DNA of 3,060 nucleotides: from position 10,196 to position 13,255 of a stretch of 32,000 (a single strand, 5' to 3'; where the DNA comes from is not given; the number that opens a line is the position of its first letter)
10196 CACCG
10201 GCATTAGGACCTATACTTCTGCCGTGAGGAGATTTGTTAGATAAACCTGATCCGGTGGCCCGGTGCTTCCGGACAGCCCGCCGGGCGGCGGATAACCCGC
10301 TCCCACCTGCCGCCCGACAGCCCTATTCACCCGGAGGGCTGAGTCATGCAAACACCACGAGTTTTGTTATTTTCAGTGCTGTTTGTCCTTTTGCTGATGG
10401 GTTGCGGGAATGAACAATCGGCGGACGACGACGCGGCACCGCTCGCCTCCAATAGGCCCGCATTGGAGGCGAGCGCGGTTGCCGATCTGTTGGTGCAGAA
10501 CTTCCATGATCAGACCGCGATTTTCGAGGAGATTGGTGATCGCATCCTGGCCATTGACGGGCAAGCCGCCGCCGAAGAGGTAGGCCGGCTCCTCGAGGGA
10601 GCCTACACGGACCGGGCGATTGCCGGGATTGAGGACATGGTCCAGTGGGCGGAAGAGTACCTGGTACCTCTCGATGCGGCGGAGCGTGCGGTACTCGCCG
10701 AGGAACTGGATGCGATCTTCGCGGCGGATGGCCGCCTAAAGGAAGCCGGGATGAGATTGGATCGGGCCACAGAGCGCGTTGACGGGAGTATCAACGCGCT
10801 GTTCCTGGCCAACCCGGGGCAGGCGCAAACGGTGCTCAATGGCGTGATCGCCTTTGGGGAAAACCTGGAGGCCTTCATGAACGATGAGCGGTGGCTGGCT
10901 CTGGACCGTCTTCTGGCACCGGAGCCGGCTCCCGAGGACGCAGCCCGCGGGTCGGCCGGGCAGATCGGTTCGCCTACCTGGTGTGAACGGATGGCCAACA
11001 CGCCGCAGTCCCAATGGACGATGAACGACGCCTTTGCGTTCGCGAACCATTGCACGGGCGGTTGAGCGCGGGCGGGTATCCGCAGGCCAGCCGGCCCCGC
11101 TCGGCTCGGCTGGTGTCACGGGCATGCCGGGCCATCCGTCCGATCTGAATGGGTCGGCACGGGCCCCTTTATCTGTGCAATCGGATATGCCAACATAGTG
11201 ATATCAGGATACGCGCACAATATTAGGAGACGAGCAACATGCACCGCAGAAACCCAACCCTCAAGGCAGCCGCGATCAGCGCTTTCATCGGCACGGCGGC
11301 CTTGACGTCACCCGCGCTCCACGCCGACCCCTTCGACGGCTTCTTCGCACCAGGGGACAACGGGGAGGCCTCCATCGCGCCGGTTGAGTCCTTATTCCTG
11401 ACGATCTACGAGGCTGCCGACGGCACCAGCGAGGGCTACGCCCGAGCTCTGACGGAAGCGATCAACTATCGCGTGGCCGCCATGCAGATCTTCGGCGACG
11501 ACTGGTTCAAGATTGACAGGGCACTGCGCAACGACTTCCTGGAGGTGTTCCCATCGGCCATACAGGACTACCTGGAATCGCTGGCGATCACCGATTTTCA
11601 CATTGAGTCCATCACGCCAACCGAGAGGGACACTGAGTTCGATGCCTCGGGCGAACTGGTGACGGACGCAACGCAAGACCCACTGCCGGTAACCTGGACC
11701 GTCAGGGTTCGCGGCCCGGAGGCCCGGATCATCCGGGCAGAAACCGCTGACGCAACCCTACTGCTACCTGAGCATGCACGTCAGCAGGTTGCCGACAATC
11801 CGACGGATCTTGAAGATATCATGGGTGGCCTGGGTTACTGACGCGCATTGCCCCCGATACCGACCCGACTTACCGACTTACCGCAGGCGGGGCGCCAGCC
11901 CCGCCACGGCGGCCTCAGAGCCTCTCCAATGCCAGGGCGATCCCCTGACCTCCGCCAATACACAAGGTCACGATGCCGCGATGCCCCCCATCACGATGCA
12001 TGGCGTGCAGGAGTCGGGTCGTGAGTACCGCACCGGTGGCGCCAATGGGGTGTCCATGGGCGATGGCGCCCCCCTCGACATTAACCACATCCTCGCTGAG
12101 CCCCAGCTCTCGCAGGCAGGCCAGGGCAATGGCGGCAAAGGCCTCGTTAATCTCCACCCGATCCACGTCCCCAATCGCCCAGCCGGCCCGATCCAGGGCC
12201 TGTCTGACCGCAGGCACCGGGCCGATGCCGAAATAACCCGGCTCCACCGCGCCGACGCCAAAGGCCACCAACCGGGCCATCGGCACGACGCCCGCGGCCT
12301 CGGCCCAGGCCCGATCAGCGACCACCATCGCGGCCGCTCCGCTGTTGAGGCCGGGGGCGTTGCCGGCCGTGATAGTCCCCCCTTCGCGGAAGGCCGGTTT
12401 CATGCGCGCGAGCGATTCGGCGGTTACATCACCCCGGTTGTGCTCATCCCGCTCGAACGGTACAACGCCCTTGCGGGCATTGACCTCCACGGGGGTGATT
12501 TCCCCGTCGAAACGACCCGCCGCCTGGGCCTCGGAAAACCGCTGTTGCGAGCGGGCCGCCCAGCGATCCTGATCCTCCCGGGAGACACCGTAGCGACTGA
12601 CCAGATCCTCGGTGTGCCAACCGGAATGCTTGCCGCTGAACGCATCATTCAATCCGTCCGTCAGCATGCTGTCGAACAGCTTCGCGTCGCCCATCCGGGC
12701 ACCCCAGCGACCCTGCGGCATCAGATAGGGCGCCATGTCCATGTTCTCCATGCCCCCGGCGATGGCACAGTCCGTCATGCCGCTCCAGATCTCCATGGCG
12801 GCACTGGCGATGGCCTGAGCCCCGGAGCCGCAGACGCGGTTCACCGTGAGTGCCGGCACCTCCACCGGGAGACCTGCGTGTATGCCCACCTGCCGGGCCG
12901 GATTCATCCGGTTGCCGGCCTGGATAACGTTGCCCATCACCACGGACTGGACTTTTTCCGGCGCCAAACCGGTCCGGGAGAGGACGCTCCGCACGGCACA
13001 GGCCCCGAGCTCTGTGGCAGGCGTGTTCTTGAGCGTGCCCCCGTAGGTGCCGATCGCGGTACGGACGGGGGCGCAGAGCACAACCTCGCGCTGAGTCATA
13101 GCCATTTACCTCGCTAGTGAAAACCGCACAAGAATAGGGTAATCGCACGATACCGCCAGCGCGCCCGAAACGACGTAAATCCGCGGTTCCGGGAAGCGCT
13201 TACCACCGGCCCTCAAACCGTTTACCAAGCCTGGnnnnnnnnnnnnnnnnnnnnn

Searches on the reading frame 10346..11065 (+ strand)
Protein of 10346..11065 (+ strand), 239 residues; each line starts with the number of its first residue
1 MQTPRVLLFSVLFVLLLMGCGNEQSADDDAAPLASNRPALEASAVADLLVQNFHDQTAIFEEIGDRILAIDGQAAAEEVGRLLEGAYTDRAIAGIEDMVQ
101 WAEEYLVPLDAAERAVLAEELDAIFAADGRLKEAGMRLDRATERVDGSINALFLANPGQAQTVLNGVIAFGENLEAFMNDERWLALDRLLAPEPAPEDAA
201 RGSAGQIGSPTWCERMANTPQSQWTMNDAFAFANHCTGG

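Call 3: search_protein_families(library=pfam, proteins=[window:10346-11065:+], max_evalue=1)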
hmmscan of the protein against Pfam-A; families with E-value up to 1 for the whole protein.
window:10346-11065:+ (239 aa): 2 families
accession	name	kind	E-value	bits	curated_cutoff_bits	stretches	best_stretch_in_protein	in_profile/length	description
PF11216.13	DUF3012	-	1.1e-16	61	25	1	207-237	1-31/32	Protein of unknown function (DUF3012)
PF20101.4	DUF6491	-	0.06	13.8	27.5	1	6-71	4-64/138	Family of unknown function (DUF6491)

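Call 4: search_protein_families(library=ncbifam, proteins=[window:10346-11065:+], max_evalue=1)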
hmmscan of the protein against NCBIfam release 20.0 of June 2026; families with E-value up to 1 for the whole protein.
window:10346-11065:+ (239 aa): 0 families

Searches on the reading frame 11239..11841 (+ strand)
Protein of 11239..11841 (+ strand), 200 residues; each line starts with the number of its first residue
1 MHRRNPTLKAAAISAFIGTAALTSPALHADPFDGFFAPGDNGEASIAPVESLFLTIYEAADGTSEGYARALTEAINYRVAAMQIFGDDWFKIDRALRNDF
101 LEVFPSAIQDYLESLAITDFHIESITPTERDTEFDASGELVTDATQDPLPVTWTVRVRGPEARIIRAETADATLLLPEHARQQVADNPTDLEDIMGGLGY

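Call 3: search_protein_families(library=pfam, proteins=[window:11239-11841:+], max_evalue=1)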
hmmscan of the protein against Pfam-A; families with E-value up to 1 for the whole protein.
window:11239-11841:+ (200 aa): 2 families
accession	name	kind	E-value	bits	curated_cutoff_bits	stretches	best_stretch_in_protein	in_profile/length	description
PF05494.18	MlaC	-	0.0021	18.3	26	1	69-164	31-130/166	MlaC protein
PF05979.17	DUF896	-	0.18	12.1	24.2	1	95-128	28-61/64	Bacterial protein of unknown function (DUF896)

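Call 4: search_protein_families(library=ncbifam, proteins=[window:11239-11841:+], max_evalue=1)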
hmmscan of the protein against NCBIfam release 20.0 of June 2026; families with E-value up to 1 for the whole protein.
window:11239-11841:+ (200 aa): 0 families

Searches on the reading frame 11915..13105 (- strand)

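Call 94: search_protein_families(library=pfam, proteins=[window:11915-13105:-], max_evalue=0.00001)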
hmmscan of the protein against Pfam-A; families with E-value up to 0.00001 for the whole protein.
window:11915-13105:- (396 aa): 2 families
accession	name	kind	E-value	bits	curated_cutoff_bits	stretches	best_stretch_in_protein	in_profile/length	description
PF00108.29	Thiolase_N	-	6.1e-85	285.2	26.4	1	8-265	1-259/260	Thiolase, N-terminal domain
PF02803.24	Thiolase_C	-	7.7e-42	142.3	27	1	275-395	3-123/123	Thiolase, C-terminal domain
